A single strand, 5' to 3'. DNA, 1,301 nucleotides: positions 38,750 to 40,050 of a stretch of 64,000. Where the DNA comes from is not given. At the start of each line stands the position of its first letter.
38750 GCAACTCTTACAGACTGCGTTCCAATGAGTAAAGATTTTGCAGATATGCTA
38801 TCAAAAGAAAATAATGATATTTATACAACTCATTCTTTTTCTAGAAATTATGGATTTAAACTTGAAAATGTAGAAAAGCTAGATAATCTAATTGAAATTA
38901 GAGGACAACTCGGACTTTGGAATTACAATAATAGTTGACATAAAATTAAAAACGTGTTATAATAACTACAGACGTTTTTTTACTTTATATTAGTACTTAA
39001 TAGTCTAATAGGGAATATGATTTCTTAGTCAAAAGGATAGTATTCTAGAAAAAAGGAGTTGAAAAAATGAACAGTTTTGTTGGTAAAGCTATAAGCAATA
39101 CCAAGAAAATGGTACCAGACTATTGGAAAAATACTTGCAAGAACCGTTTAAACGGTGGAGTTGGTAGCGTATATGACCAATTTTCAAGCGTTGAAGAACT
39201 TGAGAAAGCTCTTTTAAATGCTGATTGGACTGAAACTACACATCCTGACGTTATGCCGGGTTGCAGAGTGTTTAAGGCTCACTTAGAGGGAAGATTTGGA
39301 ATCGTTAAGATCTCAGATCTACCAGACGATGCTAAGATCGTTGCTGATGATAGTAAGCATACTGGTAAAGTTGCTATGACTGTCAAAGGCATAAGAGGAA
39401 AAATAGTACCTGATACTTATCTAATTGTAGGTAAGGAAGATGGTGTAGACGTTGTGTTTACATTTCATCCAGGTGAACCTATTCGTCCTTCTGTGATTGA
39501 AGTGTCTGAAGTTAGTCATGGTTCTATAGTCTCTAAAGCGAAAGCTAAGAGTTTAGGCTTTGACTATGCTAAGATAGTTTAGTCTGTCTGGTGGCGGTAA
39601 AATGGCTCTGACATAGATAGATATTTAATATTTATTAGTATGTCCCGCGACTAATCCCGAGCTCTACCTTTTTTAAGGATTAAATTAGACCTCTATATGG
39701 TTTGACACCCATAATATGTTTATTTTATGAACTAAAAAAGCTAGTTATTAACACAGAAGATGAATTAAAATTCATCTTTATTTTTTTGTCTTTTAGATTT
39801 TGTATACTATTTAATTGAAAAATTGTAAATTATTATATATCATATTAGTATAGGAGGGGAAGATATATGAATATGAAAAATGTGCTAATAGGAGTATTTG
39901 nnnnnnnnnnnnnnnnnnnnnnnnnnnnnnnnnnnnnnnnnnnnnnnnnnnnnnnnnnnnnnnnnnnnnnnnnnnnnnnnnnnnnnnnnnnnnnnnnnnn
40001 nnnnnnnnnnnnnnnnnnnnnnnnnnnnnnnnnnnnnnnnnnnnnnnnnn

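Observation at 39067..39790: Roughly 700-bp GC-anomalous islet: orphan 171-aa gene plus a GC-rich noncoding tail ending in a strong terminator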

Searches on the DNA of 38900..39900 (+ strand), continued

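Call 89: search_rna_families(source=L071, start=3085, end=3320, threshold=evalue, max_evalue=10, show_alignments=3)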
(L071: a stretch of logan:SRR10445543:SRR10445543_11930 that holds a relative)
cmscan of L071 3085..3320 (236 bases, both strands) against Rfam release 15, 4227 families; matches with E-value up to 10: 6.
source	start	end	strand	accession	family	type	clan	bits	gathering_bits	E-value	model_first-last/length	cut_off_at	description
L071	3215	3253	+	RF03617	MIR8757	Gene; miRNA;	-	15.8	83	0.99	1-72/72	no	MIR8757 microRNA precursor family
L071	3260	3303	+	RF04255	MIR8001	Gene; miRNA;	-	14.5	90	4.4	1-67/67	no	MIR8001 microRNA precursor family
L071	3198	3246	+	RF04324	Pestivirus-3UTR-SLIV-SLIII-SLII-CSFV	Gene; sRNA;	CL00151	13.3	150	5.3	40-94/170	no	Pestivirus 3' UTR SLIV, SLIII and SLII classical swine fever virus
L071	3268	3295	+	RF03803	MIR1886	Gene; miRNA;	-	13.1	62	8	1-52/52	no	MIR1886 microRNA precursor family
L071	3267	3292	-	RF02677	NsiR4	Gene; sRNA;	-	10.2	40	9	1-65/65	no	Nitrogen stress-induced RNA 4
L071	3086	3157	-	RF02086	Yar_2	Gene; lncRNA;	-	9.8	50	8.2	1-74/74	no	Yellow-achaete intergenic RNA conserved region 2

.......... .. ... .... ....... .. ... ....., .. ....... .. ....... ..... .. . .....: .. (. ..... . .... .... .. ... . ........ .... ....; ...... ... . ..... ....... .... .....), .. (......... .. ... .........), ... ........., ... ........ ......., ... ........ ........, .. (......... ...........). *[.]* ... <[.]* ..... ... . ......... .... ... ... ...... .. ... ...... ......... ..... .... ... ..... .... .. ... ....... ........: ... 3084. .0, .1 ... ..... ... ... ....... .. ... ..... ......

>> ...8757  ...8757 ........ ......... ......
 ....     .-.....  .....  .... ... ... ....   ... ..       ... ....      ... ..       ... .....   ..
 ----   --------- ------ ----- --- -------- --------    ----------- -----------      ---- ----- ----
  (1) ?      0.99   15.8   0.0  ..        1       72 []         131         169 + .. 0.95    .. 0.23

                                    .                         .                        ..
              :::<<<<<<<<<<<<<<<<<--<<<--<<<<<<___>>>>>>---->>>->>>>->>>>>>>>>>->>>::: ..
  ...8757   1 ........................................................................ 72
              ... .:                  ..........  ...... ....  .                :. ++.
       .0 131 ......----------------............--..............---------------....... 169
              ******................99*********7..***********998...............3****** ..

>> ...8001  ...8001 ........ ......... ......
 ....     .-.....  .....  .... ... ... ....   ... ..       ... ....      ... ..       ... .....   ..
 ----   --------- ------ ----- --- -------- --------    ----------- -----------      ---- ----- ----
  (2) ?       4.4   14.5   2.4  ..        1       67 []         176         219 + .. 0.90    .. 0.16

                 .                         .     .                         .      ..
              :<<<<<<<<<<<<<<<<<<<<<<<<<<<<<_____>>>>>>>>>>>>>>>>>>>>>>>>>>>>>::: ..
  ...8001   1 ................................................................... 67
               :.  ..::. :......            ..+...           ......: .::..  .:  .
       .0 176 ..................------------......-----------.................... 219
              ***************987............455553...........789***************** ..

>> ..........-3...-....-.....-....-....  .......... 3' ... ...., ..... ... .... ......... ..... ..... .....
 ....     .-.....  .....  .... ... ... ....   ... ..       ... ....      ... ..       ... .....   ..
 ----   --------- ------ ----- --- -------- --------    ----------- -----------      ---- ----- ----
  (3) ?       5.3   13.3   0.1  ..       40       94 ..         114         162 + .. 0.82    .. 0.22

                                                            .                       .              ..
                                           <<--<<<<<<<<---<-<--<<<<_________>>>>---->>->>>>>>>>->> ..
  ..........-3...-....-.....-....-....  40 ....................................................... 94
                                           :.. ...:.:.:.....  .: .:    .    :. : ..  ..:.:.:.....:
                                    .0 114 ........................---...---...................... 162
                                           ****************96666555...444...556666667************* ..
